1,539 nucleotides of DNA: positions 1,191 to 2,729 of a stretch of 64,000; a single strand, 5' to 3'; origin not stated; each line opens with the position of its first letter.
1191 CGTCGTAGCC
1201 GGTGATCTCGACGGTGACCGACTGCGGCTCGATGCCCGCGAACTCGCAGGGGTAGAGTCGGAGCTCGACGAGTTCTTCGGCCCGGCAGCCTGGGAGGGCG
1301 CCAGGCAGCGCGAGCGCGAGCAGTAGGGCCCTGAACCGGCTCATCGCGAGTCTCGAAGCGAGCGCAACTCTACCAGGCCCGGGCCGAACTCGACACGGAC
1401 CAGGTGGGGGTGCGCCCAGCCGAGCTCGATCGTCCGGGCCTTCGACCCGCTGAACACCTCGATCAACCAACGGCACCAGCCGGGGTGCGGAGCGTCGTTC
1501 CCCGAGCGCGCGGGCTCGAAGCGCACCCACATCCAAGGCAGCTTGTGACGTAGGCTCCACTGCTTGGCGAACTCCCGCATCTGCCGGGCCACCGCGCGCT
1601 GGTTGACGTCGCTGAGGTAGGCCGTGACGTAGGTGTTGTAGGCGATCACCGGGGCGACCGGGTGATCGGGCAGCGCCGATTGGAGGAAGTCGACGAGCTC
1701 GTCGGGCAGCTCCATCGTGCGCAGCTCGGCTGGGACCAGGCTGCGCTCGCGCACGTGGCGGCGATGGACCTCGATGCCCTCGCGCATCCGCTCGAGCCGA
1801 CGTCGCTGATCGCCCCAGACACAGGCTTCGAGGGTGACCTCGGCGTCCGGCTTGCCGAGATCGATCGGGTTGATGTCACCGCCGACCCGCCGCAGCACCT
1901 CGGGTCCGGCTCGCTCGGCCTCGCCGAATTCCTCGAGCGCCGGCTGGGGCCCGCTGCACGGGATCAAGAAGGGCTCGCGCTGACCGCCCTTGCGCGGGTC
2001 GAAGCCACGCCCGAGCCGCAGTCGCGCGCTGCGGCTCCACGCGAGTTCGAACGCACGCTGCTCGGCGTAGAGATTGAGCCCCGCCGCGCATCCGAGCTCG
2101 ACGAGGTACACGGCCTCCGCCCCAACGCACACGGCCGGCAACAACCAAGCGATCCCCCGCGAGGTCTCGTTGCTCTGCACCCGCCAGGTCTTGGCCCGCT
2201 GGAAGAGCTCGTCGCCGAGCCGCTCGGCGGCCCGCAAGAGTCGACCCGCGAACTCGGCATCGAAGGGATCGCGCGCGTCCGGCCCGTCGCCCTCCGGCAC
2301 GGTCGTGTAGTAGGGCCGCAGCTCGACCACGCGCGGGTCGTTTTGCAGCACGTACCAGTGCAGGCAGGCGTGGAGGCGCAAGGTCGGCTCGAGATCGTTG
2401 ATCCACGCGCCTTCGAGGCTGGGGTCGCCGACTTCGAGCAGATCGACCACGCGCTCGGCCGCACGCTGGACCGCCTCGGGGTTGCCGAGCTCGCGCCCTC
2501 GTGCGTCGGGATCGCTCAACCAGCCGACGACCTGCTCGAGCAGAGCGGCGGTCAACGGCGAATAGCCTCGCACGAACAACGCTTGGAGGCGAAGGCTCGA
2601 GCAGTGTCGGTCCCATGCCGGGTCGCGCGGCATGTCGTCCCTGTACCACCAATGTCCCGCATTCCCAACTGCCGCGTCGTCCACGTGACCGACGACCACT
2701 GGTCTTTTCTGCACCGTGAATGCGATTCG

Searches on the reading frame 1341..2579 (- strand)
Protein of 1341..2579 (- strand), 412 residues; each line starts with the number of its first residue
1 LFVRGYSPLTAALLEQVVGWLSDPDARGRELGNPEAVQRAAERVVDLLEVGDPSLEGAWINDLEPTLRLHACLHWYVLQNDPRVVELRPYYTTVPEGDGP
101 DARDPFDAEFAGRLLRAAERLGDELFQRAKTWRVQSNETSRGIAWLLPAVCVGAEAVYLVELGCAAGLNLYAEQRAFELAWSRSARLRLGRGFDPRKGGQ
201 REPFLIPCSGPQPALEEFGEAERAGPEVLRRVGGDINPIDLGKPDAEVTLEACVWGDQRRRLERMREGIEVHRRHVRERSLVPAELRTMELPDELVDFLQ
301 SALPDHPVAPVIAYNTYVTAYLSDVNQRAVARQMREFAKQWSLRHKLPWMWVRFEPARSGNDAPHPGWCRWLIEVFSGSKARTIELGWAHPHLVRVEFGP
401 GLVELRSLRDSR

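Call 22: search_protein_families(library=pfam, max_evalue=0.00001, proteins=[window:1341-2579:-])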
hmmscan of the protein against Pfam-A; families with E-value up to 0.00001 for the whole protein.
window:1341-2579:- (412 aa): 1 family
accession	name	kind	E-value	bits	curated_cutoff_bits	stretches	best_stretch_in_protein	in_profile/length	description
PF10094.14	DUF2332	-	2.1e-37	129.8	25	1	36-395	18-331/334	Uncharacterized protein conserved in bacteria (DUF2332)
